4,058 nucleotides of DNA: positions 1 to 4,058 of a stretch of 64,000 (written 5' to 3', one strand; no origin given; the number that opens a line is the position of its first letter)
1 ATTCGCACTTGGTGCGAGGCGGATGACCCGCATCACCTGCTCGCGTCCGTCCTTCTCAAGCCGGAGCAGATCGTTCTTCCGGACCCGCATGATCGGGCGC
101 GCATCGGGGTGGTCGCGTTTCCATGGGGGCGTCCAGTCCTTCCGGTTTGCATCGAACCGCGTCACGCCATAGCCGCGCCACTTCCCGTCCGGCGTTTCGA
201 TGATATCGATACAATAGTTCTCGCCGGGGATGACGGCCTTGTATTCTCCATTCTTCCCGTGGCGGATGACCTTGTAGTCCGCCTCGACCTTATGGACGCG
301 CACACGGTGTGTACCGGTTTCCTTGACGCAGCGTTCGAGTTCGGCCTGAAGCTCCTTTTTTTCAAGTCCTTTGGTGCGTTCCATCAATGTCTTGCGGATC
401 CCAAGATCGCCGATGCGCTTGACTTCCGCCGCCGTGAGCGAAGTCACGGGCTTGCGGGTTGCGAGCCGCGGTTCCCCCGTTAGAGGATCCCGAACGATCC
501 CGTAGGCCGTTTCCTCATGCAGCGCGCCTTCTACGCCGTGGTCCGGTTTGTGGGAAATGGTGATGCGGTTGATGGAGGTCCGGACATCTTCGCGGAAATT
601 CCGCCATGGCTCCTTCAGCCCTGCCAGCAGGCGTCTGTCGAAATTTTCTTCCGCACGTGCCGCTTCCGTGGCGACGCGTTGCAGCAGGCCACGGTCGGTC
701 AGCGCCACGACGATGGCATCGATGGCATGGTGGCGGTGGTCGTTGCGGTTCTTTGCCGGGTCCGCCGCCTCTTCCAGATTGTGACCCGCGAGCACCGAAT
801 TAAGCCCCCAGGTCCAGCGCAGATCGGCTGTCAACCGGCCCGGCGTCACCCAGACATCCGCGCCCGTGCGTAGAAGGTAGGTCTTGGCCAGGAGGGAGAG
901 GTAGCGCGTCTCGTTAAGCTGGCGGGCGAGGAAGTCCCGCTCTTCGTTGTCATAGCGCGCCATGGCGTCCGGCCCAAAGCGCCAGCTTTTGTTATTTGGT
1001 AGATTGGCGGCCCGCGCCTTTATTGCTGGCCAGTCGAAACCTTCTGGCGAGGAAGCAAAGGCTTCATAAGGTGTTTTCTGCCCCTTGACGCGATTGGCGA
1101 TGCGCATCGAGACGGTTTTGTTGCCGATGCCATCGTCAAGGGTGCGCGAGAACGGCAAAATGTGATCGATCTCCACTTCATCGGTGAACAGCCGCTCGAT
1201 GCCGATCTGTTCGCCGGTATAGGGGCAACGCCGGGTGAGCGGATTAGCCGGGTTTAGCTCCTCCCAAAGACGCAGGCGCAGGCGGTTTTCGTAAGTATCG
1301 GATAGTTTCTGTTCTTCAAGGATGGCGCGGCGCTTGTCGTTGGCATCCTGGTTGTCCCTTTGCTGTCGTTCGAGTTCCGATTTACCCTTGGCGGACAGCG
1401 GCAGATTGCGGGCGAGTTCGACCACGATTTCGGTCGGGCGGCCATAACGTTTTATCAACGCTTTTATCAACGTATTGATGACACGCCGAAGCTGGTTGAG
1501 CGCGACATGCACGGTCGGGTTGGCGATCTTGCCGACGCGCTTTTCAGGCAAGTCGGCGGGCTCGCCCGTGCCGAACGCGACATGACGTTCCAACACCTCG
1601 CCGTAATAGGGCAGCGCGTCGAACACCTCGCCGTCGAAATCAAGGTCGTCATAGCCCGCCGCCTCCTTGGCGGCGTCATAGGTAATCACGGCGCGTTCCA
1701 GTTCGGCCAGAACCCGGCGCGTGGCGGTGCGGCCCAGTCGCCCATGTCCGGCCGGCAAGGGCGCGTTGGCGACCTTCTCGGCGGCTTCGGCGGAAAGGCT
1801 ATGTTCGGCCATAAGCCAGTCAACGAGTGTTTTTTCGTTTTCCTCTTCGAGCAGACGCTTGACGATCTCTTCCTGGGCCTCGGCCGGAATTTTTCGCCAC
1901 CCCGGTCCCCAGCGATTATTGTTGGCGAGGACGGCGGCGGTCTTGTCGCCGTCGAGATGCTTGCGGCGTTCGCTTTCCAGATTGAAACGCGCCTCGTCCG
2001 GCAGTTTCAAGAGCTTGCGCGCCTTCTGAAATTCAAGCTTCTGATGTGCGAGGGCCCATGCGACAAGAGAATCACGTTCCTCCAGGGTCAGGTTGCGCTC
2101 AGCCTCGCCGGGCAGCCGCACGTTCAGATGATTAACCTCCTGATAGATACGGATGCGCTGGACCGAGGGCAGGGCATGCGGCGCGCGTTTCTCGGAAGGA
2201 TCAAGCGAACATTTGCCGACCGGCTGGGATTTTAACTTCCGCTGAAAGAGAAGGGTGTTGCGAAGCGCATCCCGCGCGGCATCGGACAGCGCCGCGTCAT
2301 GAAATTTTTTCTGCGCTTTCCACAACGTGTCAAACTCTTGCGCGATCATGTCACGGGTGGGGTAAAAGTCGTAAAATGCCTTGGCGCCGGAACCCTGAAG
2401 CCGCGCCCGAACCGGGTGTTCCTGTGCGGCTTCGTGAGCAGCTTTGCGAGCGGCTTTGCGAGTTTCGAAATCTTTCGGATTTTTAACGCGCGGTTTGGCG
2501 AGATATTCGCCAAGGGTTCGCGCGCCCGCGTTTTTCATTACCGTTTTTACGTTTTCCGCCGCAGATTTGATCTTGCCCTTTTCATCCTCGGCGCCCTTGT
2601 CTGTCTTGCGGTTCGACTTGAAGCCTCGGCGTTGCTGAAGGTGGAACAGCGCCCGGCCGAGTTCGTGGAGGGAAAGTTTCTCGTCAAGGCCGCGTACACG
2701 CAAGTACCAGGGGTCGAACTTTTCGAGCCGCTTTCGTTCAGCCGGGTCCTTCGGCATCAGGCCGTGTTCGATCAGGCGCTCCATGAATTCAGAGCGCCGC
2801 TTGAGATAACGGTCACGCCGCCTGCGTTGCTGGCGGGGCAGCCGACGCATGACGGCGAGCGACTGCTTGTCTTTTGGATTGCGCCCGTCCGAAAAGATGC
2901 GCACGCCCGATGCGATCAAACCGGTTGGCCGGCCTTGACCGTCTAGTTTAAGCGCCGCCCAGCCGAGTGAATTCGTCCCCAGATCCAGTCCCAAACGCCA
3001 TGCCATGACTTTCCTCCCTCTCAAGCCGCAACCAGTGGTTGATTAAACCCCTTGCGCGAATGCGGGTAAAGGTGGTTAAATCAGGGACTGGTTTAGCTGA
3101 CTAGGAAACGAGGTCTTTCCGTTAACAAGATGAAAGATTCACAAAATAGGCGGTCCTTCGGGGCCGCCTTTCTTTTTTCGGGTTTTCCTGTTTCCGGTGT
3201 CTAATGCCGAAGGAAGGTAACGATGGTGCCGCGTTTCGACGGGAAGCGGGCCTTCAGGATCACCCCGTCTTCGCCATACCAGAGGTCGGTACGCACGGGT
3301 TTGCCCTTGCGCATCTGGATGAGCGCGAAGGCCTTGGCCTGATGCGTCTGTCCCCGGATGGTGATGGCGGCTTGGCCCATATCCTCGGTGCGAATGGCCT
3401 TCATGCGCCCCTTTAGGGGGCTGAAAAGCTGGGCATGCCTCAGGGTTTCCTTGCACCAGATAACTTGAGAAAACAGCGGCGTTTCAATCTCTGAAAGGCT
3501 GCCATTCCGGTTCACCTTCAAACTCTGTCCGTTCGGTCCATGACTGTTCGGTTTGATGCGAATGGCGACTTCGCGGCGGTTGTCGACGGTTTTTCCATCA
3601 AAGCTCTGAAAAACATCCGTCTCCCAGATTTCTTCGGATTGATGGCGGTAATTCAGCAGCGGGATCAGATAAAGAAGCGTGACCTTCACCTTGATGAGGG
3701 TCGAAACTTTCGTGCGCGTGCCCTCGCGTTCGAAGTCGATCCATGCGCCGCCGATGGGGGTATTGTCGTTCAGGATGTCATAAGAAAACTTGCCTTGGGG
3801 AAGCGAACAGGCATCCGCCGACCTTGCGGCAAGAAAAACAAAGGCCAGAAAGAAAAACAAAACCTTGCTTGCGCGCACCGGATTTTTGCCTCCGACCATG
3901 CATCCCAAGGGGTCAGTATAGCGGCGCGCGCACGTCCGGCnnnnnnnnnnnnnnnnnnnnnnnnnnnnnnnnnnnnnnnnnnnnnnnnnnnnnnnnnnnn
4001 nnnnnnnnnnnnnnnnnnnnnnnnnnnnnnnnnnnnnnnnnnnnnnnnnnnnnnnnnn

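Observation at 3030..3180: Antisense-oriented strong terminator just upstream of cas9: candidate tracrRNA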

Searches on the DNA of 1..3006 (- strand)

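Call 61: build_rna_model(alignment_id=A3)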
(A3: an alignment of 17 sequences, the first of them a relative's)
Model R1 built from alignment A3 (17 sequences, 111 columns); structure: RNAalifold consensus.
model positions 90; base pairs 9; branch points 1; effective number of sequences 3.44; information 0.633 bits per position. Calibrated on 0.2 Mb of random sequence (short: E-values are rough).
structure used (alignment columns):
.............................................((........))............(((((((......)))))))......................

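Call 62: search_with_rna_model(model_id=R1, sources=[window, L001, L002, L003, L004, L008, L037], max_evalue=1, show_alignments=1)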
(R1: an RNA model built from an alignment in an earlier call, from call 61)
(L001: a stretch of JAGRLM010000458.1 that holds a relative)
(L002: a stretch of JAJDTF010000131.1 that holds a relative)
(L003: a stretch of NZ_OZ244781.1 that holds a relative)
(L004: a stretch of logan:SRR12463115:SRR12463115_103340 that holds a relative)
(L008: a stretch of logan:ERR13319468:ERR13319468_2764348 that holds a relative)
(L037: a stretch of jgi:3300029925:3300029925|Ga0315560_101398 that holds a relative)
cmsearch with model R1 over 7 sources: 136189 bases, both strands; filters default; matches with E-value up to 1: 23.
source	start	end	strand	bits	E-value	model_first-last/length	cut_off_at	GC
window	3088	3175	+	90.7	1.2e-22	1-90/90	no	0.47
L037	1669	1756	-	90.7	1.2e-22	1-90/90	no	0.47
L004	2841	2929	-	86.7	1.5e-21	1-90/90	no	0.47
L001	498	589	-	51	7.8e-12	1-90/90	no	0.51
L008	1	36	-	34.2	3e-07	1-36/90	3'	0.47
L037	6816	6874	+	23.2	0.0003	1-90/90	no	0.44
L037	6486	6550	+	22.8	0.0004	1-90/90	no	0.49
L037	7146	7218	+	22.7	0.00041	1-90/90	no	0.49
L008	4586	4622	+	22.4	0.00051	1-90/90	no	0.49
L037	7014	7054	+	22.2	0.00058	1-90/90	no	0.46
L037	6948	6984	+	21.4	0.00095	1-90/90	no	0.46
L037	6684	6727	+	21.2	0.0011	1-90/90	no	0.45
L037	6882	6924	+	21.1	0.0011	1-90/90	no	0.47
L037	6354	6390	+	21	0.0012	1-90/90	no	0.49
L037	6420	6462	+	20.9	0.0013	1-90/90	no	0.47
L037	7278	7315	+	20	0.0023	1-39/90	3'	0.47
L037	6552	6591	+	19.9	0.0025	1-90/90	no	0.47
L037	6750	6796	+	19.8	0.0025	1-90/90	no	0.51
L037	6618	6654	+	19.8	0.0026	1-90/90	no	0.49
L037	7080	7142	+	19.7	0.0027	1-90/90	no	0.51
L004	7462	7498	+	18.8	0.0049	1-90/90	no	0.46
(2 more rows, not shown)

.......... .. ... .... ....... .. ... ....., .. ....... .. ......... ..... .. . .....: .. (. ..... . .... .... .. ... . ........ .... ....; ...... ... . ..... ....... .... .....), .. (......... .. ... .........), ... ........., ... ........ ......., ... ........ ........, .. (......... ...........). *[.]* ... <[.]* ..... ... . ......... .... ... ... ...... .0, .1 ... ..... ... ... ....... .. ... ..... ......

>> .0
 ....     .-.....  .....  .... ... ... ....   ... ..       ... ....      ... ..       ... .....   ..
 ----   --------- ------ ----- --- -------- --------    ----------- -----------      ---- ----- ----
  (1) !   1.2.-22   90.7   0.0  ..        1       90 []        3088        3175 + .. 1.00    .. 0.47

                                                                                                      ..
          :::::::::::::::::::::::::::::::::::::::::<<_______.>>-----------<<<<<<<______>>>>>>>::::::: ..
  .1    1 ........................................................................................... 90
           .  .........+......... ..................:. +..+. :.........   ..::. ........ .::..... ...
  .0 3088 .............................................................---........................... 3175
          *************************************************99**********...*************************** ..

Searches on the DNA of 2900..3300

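Call 33: search_rna_families(source=window, start=2900, end=3300, threshold=evalue, max_evalue=10, show_alignments=2)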
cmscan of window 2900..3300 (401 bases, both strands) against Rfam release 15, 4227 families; matches with E-value up to 10: 15.
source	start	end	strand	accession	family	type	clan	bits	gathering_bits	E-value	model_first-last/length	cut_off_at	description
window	3085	3210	+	RF01773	rpsL_pseudo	Cis-reg; leader;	-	19.3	70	0.1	1-128/128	no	Pseudomonas rpsL leader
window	3087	3177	+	RF02869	ncS025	Gene; sRNA;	-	16.2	46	1.7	1-85/85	no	Burkholderia sRNA 25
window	3137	3220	-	RF02059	STnc50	Gene; sRNA;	-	16.1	55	5.3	1-84/84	no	Salmonella enterica sRNA STnc40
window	3132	3176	+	RF01489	sbrA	Gene; sRNA;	-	15.5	45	1.6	1-71/71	no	Listeria sRNA sbrA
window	3102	3181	+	RF00558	L20_leader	Cis-reg; leader;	-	15.3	58.7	2.1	1-127/127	no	Ribosomal protein L20 leader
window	3073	3240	+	RF02178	SMCR2_2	Gene; lncRNA;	-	15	55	1.5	1-165/165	no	Smith-Magenis syndrome chromosome region, candidate 2 conserved region 2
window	3079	3144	-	RF02292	TtnuCD16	Gene; snRNA; snoRNA; CD-box;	-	14.4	75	2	1-58/58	no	Tetrahymena snoRNA TtnuCD16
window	3119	3197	+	RF00244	mir-26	Gene; miRNA;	-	13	57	5.1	1-81/81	no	mir-26 microRNA precursor family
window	3206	3225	+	RF03036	osmY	Gene; sRNA;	-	12.4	46.9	3.4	1-72/72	no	osmY RNA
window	3089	3212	-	RF02175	SMAD5-AS1_3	Gene; lncRNA;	-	12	60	2.6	1-125/125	no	SMAD5 antisense RNA 1 conserved region 3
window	3140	3225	+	RF02498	Atu_C3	Gene; sRNA;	-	12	100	3.4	1-156/156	no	Rhizobiales sRNA Atu_C3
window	3204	3268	-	RF01668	P10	Gene; sRNA;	-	11.4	37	8.7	1-72/72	no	Pseudomonas sRNA P10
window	3151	3165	+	RF01716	PhotoRC-I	Cis-reg;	-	11.1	45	3.2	30-44/44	no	PhotoRC-I RNA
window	3238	3266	-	RF01151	snoU82P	Gene; snRNA; snoRNA; CD-box;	-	9.4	42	7.3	1-55/55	no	Small nucleolar RNA U82P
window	3243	3272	-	RF00003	U1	Gene; snRNA; splicing;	CL00005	9.2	69.5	6.3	18-46/166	no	U1 spliceosomal RNA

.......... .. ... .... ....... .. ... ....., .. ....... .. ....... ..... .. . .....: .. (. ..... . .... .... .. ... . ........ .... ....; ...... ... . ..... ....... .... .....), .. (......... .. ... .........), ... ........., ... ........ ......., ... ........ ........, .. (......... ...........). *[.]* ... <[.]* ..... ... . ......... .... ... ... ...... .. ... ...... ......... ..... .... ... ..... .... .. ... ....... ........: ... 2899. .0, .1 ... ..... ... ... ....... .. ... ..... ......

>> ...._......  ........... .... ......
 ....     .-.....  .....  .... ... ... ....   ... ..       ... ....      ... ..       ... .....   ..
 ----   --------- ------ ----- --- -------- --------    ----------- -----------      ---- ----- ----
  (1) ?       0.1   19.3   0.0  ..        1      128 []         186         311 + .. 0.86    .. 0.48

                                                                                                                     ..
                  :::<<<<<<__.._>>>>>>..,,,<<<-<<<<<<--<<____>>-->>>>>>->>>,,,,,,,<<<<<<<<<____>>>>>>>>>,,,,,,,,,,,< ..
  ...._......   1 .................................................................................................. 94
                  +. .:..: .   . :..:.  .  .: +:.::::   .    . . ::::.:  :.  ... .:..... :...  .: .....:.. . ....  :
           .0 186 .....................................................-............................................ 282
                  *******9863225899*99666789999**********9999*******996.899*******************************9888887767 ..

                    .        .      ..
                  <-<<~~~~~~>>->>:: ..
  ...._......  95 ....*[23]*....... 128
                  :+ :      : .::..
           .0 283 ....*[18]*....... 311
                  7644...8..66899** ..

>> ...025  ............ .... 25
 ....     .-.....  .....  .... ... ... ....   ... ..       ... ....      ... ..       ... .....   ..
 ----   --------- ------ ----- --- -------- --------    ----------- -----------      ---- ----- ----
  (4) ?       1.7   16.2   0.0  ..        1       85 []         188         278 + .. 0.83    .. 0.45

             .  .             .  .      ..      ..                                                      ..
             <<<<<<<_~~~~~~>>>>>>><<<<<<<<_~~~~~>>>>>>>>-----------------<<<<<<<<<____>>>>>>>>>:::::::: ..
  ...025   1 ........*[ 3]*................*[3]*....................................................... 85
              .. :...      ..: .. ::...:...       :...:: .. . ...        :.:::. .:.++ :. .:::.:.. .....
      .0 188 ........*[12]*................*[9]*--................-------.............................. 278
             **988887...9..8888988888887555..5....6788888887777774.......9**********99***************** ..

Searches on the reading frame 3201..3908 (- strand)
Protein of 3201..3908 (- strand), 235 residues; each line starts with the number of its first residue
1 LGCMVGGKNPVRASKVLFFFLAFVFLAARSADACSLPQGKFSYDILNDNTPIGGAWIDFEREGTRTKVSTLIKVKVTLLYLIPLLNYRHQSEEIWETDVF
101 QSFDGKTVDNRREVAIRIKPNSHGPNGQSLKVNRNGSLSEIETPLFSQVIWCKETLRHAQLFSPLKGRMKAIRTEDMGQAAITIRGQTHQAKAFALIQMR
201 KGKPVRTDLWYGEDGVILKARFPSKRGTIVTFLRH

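Call 7: find_encoding_contigs(protein=window:3201-3899:-, flank=10000, max_places=6)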
Protein window:3201-3899:- (232 aa): no gene with exactly this product is on record in the collection.

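Call 29: find_encoding_contigs(protein=window:3201-3908:-, flank=10000, max_places=3)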
Protein window:3201-3908:- (235 aa): no gene with exactly this product is on record in the collection.

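Call 51: search_protein_families(library=pfam, proteins=[window:3201-3899:-])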
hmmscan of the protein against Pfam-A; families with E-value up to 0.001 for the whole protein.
window:3201-3899:- (232 aa): 1 family
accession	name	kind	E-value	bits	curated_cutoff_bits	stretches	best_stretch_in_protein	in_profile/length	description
PF19630.5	DUF6134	-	5.7e-33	115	27.9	1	40-227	1-180/184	Domain of unknown function (DUF6134)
